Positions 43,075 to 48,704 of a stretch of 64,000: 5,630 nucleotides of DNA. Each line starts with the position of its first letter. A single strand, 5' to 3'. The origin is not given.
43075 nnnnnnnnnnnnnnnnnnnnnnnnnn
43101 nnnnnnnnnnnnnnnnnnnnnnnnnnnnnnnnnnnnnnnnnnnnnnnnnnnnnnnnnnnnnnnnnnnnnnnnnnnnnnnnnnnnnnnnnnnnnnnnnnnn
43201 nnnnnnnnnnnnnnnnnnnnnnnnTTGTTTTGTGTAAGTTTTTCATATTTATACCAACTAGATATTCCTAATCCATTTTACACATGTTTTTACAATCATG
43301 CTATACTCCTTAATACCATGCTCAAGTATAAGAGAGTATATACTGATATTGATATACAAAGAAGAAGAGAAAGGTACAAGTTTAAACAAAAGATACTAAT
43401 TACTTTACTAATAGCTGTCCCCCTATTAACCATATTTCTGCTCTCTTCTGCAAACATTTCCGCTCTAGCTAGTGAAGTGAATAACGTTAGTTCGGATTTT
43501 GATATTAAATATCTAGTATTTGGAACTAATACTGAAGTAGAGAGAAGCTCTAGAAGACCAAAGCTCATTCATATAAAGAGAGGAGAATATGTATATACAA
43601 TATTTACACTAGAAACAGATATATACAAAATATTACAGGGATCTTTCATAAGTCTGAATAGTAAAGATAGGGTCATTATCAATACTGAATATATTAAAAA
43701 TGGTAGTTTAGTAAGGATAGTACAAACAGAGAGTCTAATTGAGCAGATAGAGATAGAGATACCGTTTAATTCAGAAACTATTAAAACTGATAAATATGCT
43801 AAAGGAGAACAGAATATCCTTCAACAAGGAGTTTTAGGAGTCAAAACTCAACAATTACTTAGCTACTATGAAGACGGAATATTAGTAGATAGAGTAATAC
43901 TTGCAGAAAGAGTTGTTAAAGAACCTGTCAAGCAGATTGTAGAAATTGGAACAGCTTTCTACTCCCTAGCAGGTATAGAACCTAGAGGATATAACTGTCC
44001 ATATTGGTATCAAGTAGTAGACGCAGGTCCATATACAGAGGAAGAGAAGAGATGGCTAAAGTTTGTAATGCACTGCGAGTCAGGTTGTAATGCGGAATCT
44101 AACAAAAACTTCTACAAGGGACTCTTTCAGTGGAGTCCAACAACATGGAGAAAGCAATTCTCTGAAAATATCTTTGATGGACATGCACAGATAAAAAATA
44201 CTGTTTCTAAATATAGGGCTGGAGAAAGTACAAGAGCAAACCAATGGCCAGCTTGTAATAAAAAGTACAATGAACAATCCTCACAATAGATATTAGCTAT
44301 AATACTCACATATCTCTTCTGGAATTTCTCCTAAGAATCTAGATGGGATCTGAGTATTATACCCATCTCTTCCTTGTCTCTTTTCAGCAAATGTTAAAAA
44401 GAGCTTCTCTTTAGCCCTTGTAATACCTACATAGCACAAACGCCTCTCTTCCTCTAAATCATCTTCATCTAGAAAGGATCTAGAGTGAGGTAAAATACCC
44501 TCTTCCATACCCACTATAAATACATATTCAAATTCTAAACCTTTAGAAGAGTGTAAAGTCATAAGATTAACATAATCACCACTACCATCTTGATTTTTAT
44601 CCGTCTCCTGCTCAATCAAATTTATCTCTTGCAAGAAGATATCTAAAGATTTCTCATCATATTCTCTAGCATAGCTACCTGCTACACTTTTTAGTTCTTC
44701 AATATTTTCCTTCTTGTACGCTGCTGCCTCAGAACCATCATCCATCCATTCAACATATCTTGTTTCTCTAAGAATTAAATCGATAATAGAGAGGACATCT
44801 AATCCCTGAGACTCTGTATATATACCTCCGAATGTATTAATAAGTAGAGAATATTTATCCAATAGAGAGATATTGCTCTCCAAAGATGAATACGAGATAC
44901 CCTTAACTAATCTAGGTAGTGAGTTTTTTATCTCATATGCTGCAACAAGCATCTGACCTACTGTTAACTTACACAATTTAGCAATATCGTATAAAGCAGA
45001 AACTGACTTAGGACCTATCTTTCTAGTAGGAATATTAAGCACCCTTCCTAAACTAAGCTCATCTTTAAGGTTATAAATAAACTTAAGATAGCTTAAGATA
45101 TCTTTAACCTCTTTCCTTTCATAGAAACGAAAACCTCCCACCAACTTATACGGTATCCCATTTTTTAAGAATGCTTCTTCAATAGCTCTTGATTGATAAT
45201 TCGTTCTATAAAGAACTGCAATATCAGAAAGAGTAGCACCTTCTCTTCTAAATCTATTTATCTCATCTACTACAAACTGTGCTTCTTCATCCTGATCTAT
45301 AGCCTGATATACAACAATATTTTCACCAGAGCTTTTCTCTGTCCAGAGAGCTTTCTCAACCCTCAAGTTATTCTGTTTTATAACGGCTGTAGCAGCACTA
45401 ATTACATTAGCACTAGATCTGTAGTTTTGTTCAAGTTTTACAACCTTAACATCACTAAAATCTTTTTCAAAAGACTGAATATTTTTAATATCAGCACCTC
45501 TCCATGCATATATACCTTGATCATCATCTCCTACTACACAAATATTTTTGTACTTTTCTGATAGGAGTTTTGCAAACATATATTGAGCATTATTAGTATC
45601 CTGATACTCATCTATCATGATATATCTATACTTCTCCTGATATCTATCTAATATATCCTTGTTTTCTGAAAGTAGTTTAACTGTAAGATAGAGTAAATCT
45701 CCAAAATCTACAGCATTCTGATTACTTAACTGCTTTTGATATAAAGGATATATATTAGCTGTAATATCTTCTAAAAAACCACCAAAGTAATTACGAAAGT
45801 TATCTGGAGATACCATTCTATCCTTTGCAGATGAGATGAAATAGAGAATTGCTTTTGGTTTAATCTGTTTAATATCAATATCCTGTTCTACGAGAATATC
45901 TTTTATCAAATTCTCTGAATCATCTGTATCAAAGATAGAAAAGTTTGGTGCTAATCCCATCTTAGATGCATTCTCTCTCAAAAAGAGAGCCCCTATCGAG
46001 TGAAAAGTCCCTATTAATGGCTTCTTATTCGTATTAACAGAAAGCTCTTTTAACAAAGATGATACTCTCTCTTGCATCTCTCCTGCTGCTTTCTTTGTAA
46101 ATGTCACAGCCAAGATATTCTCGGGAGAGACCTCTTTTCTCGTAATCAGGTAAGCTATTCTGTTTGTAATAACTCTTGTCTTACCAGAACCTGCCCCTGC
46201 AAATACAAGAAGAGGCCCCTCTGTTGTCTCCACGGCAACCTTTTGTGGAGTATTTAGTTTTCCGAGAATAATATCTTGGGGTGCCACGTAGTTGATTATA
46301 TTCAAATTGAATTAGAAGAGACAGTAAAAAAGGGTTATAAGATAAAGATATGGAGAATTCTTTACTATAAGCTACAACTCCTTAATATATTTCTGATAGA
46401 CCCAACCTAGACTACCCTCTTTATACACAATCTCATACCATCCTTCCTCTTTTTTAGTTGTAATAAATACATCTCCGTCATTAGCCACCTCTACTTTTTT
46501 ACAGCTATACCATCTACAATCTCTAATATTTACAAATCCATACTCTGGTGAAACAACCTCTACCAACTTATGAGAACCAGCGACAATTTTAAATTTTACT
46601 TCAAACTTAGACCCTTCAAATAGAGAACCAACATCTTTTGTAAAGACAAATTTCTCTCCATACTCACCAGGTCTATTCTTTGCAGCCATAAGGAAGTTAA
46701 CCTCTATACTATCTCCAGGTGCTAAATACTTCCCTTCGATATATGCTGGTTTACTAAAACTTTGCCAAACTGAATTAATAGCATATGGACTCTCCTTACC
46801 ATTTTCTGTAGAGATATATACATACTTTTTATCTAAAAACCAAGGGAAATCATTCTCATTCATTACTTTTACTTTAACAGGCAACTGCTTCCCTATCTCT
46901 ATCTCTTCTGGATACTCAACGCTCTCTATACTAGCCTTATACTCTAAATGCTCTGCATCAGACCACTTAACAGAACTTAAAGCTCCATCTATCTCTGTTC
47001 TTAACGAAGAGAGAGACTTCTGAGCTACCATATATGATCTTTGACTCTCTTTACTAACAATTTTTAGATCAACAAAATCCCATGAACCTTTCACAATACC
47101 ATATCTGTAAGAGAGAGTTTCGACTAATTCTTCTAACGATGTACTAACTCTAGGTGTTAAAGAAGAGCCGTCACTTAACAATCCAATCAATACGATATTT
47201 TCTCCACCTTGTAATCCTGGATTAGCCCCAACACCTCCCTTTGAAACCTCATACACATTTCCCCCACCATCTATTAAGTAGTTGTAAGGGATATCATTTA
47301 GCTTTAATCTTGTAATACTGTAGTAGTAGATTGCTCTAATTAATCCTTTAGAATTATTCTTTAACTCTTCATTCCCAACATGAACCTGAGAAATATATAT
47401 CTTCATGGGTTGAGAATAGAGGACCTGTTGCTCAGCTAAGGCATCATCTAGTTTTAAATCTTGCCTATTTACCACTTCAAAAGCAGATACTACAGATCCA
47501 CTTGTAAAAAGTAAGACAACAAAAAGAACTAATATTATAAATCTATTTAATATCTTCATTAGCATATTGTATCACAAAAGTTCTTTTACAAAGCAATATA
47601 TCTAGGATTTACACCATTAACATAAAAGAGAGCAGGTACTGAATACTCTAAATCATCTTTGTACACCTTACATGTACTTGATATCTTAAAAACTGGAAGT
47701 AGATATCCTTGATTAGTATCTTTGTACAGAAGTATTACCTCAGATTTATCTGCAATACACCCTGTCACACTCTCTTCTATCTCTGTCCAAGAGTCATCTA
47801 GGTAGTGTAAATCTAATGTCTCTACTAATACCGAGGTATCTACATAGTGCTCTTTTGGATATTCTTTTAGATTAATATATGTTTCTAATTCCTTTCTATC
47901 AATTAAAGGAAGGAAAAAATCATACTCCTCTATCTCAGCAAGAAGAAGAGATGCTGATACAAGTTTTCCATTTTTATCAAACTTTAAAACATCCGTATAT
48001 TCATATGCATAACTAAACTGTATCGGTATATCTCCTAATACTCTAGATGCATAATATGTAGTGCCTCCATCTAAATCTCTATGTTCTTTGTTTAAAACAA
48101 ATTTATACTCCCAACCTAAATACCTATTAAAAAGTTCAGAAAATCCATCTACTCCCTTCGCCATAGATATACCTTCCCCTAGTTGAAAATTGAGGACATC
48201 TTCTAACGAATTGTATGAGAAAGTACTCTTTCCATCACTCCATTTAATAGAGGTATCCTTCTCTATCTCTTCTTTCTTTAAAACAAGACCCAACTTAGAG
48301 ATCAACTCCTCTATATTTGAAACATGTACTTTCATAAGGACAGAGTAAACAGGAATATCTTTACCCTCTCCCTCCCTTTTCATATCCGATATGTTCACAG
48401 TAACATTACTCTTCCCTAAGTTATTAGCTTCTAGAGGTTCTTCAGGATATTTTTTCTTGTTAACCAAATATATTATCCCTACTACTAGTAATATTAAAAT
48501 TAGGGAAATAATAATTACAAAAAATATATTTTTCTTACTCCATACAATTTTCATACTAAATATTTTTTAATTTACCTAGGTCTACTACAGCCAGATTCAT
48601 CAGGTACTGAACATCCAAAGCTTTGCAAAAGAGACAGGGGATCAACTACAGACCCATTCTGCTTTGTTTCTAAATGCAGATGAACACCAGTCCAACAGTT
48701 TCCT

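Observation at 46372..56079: Co-directional seven-gene island encoding only envelope or secreted proteins with two peptidoglycan-hydrolase domains: candidate undescribed surface apparatus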

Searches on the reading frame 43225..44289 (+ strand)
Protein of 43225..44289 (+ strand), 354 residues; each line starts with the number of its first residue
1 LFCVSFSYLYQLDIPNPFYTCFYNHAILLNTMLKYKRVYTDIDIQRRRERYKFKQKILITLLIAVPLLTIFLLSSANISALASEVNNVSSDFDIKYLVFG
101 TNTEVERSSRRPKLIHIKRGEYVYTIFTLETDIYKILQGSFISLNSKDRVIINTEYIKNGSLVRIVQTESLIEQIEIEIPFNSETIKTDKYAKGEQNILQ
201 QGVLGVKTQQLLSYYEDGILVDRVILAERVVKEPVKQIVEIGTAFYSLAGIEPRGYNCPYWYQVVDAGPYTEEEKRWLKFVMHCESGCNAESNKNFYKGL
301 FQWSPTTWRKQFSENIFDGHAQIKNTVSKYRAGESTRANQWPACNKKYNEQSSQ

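Call 106: search_protein_families(library=pfam, proteins=[window:43225-44289:+], max_evalue=0.01)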
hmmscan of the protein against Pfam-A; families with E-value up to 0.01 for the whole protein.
window:43225-44289:+ (354 aa): 1 family
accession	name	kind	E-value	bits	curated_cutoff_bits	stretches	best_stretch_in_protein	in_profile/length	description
PF07501.17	G5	-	3.5e-16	59.7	23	1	175-243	6-74/75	G5 domain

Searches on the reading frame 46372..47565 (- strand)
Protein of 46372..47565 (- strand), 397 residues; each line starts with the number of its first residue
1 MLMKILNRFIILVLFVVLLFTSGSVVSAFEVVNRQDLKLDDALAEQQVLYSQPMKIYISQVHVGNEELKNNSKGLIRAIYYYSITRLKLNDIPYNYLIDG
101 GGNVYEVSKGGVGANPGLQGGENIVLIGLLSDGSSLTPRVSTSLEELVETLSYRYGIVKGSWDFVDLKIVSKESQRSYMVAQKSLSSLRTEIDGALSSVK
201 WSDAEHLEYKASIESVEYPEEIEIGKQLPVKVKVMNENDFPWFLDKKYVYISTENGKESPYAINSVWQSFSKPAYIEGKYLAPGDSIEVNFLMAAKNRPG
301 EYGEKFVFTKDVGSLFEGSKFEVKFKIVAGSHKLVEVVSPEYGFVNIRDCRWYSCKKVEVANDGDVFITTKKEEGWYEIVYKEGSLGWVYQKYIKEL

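Call 3: search_protein_families(library=pfam, proteins=[window:46372-47565:-], max_evalue=1)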
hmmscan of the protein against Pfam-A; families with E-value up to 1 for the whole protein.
window:46372-47565:- (397 aa): 5 families
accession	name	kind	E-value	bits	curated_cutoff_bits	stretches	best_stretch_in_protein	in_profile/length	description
PF08239.17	SH3_3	-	2.1e-05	25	27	1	345-395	3-54/54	Bacterial SH3 domain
PF06347.19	SH3_4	-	0.0011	19.2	24.1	1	369-394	29-54/56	Bacterial SH3 domain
PF07653.23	SH3_2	-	0.028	14.5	21.8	1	364-396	21-54/55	Variant SH3 domain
PF01510.30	Amidase_2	-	0.086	13.6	26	1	87-159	36-112/131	N-acetylmuramoyl-L-alanine amidase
PF07667.16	DUF1600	-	0.25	11.9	25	1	56-107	19-69/112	Protein of unknown function (DUF1600)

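Call 4: search_protein_families(library=ncbifam, proteins=[window:46372-47565:-], max_evalue=1)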
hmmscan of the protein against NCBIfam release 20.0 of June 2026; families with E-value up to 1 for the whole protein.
window:46372-47565:- (397 aa): 3 families
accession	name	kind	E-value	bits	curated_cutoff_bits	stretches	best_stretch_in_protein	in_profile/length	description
NF033202.0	GW_glycos_SH3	domain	0.063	13.6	50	1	352-395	41-79/81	GW domain-containing glycosaminoglycan-binding protein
TIGR04211.1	SH3_and_anchor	equivalog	0.063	12.9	65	1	369-395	33-59/198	TIGR04211 family SH3 domain-containing protein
NF010495.0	PRK13914.1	equivalog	0.18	10.7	647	1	363-395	108-140/481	invasion associated endopeptidase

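Call 5: search_protein_families(library=phrogs, proteins=[window:46372-47565:-], max_evalue=0.1)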
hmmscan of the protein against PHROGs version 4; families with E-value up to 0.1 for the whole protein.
window:46372-47565:- (397 aa): 0 families

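Call 11: search_solved_structures(query=window:46372-47565:-, max_evalue=1)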
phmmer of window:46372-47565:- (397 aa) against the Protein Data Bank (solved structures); distinct sequences matched with E-value up to 1: 15.
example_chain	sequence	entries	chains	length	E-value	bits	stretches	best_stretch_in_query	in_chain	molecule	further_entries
2rkq_A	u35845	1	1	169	0.0021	20.3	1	77-151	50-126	Peptidoglycan-recognition protein-SD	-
2eax_A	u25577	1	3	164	0.055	15.7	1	69-130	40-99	Peptidoglycan recognition protein-I-beta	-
2eav_A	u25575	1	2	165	0.056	15.6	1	69-130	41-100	Peptidoglycan recognition protein-I-beta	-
2cb3_A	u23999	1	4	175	0.099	14.8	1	53-110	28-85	PEPTIDOGLYCAN-RECOGNITION PROTEIN-LE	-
6a9c_B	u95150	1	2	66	0.46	12.6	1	363-397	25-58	Unconventional myosin IB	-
5xg9_B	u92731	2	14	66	0.46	12.6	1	363-397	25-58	Unconventional myosin IB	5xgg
1sxr_A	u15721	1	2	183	0.52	12.5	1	77-115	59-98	Peptidoglycan recognition protein SA CG11709-PA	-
5xz3_A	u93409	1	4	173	0.59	12.3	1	75-107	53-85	Peptidoglycan-recognition protein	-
1s2j_A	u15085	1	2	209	0.62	12.2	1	76-115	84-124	Peptidoglycan recognition protein SA CG11709-PA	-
2kt8_A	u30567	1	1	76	0.64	12.2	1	345-397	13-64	Probable surface protein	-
2df6_A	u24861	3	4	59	0.75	12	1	362-397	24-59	Rho guanine nucleotide exchange factor 7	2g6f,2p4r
1z6i_A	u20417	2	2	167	0.85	11.8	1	76-110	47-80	Peptidoglycan-recognition protein-LC | Peptidoglycan-recognition protein-LC isoform LCa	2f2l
2esw_A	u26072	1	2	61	0.88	11.7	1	362-397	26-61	Rho guanine nucleotide exchange factor 7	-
1ujy_A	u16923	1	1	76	0.94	11.6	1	351-397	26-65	Rho guanine nucleotide exchange factor 6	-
8dfo_M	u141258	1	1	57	0.95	11.6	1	351-384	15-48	AcrIC4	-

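Call 53: search_solved_structures(query=A4, max_evalue=1, show_alignments=2)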
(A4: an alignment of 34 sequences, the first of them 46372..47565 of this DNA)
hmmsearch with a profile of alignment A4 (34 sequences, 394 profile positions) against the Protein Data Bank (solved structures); distinct sequences matched with E-value up to 1: 26.
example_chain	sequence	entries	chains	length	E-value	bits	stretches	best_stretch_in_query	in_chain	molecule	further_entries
4krt_A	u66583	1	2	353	3.6e-07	32.8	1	340-394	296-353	Autolytic lysozyme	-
2rkq_A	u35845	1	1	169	0.00042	22.7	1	72-129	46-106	Peptidoglycan-recognition protein-SD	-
2eax_A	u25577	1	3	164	0.0012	21.2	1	62-107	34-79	Peptidoglycan recognition protein-I-beta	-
2eav_A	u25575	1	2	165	0.0012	21.2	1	62-107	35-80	Peptidoglycan recognition protein-I-beta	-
1sxr_A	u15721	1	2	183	0.0045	19.3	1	74-114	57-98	Peptidoglycan recognition protein SA CG11709-PA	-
2kq8_A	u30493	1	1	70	0.0054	19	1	341-394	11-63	Cell wall hydrolase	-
1s2j_A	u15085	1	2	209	0.0057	19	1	74-114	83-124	Peptidoglycan recognition protein SA CG11709-PA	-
3ep1_A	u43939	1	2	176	0.017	17.4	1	89-124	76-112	PGRP-Hd - Peptidoglycan recognition protein homologue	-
2kt8_A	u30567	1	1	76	0.022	17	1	342-394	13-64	Probable surface protein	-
7f5i_A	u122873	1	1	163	0.025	16.9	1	87-162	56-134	amidase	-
1yck_A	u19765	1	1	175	0.025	16.9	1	47-118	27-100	Peptidoglycan recognition protein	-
5xz3_A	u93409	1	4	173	0.026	16.8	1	75-134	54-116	Peptidoglycan-recognition protein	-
4z8i_A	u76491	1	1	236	0.045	16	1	64-137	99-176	peptidoglycan recognition protein 3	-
4zxm_A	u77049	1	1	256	0.052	15.8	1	65-137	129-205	PGRP domain of peptidoglycan recognition protein 3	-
1sk4_A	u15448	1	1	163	0.055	15.7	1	54-107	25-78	Peptidoglycan recognition protein I-alpha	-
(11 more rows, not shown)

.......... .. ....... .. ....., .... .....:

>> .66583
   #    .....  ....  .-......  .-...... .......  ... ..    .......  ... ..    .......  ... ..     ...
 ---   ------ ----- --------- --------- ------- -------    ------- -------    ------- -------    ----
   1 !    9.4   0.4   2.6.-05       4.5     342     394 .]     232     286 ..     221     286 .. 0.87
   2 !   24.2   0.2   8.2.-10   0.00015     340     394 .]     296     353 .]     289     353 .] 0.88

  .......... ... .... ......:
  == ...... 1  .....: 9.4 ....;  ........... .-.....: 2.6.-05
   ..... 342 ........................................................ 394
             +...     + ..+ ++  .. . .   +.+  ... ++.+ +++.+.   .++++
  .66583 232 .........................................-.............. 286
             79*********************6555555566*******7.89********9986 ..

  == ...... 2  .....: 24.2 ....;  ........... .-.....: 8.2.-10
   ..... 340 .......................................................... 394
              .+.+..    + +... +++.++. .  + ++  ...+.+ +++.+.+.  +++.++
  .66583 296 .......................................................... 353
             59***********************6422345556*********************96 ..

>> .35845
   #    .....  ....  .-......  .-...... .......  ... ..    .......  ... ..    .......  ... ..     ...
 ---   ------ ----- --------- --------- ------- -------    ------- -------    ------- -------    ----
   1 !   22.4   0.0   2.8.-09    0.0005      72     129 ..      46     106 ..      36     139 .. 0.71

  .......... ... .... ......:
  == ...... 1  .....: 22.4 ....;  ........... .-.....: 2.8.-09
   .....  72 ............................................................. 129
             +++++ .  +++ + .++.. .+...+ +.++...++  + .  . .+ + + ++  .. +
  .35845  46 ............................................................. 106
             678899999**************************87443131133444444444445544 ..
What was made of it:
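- Checked: The SH3b domain of g1 is solid (profile E 3.6e-7, call 53).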

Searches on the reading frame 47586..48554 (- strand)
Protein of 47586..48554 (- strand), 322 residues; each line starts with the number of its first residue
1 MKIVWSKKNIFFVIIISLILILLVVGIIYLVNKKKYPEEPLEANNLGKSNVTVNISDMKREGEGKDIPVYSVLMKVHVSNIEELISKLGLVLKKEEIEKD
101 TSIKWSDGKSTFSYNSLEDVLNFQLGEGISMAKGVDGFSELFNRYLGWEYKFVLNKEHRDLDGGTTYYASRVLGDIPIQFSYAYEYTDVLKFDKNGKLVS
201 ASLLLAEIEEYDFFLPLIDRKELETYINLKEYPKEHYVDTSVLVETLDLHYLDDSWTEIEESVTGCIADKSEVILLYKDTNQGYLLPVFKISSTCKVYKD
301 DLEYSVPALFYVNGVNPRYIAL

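Call 3: search_protein_families(library=pfam, proteins=[window:47586-48554:-], max_evalue=1)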
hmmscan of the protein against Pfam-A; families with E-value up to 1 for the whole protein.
window:47586-48554:- (322 aa): 2 families
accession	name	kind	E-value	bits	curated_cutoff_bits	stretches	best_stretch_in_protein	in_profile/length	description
PF17870.6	Insulin_TMD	-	0.00029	21.3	33.4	1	10-40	17-47/47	Insulin receptor trans-membrane segment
PF13800.11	Sigma_reg_N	-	0.039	14.7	26.3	1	7-45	9-45/91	Sigma factor regulator N-terminal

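Call 4: search_protein_families(library=ncbifam, proteins=[window:47586-48554:-], max_evalue=1)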
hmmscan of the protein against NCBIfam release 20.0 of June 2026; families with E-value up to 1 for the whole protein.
window:47586-48554:- (322 aa): 1 family
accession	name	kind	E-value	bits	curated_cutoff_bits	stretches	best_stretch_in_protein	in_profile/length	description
NF006283.1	PRK08455.1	equivalog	0.014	15.1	187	1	7-61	16-71/182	flagellar basal body-associated protein FliL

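Call 5: search_protein_families(library=phrogs, proteins=[window:47586-48554:-], max_evalue=0.1)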
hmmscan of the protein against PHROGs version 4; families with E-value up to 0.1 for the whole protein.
window:47586-48554:- (322 aa): 1 family
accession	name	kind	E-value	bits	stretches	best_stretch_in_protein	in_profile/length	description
phrog_14272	-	unknown function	0.028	14.7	1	7-125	2-120/231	-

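Call 54: search_solved_structures(query=A3, max_evalue=10, show_alignments=1)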
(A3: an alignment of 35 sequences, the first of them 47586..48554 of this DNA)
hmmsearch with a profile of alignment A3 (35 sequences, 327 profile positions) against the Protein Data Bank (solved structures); distinct sequences matched with E-value up to 10: 4.
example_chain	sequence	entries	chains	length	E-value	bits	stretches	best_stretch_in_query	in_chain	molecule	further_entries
7nyw_C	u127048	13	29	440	0.18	14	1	61-161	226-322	Chromosome partition protein MukF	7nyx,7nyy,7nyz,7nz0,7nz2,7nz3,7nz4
3euh_A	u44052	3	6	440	1.3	11.2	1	62-160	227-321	Chromosome partition protein mukF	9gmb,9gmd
3rpu_A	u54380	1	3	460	1.4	11.1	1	62-160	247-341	Chromosome partition protein mukF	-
6b87_A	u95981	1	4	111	7.4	8.7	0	13-48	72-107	TMHC2_E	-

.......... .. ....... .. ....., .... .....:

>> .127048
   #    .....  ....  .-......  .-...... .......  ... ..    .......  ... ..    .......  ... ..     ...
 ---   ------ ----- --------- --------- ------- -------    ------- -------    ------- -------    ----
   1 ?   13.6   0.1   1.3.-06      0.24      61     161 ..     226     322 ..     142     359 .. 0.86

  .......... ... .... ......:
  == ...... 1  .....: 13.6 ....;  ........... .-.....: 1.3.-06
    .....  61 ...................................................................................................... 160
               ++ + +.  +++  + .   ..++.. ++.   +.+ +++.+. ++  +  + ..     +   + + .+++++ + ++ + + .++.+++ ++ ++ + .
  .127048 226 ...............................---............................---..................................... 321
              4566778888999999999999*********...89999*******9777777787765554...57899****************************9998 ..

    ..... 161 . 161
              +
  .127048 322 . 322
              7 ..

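Call 111: search_protein_families(library=pfam, alignment_id=A3, max_evalue=0.1)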
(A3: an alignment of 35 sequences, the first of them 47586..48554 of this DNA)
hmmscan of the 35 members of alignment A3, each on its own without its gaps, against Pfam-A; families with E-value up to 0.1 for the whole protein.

A. member 1, window:47586-48554:- (322 aa): 2 families
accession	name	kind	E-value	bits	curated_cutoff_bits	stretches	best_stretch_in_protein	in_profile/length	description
PF17870.6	Insulin_TMD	-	0.00029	21.3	33.4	1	10-40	17-47/47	Insulin receptor trans-membrane segment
PF13800.11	Sigma_reg_N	-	0.039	14.7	26.3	1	7-45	9-45/91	Sigma factor regulator N-terminal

B. families by the number of members that match (of 35 scanned): 29 families (the first 25 are shown)
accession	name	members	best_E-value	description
PF17870.6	Insulin_TMD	2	0.00029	Insulin receptor trans-membrane segment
PF25686.1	Betaherpes_U91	2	0.002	Betaherpesvirus U91 protein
PF09864.15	MliC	2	0.013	Membrane-bound lysozyme-inhibitor of c-type lysozyme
PF05170.20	AsmA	2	0.026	AsmA family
PF25630.1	Phycodna_minor_capsid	2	0.033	Phycodnaviridae minor capsid protein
PF13800.11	Sigma_reg_N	2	0.039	Sigma factor regulator N-terminal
PF13588.12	HSDR_N_2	2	0.043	Type I restriction enzyme R protein N terminus (HSDR_N)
PF12366.13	Casc1_C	1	0.00096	Cancer susceptibility candidate 1 C-terminal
PF09610.15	Myco_arth_vir_N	1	0.0088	Mycoplasma virulence signal region (Myco_arth_vir_N)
PF15339.11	Afaf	1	0.013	Acrosome formation-associated factor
PF01514.23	YscJ_FliF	1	0.021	Secretory protein of YscJ/FliF family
PF06703.16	SPC25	1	0.023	Microsomal signal peptidase 25 kDa subunit (SPC25)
PF18990.6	DUF5723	1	0.028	Family of unknown function (DUF5723)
PF11346.13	DUF3149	1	0.034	Protein of unknown function (DUF3149)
PF07672.19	MFS_Mycoplasma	1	0.038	Mycoplasma MFS transporter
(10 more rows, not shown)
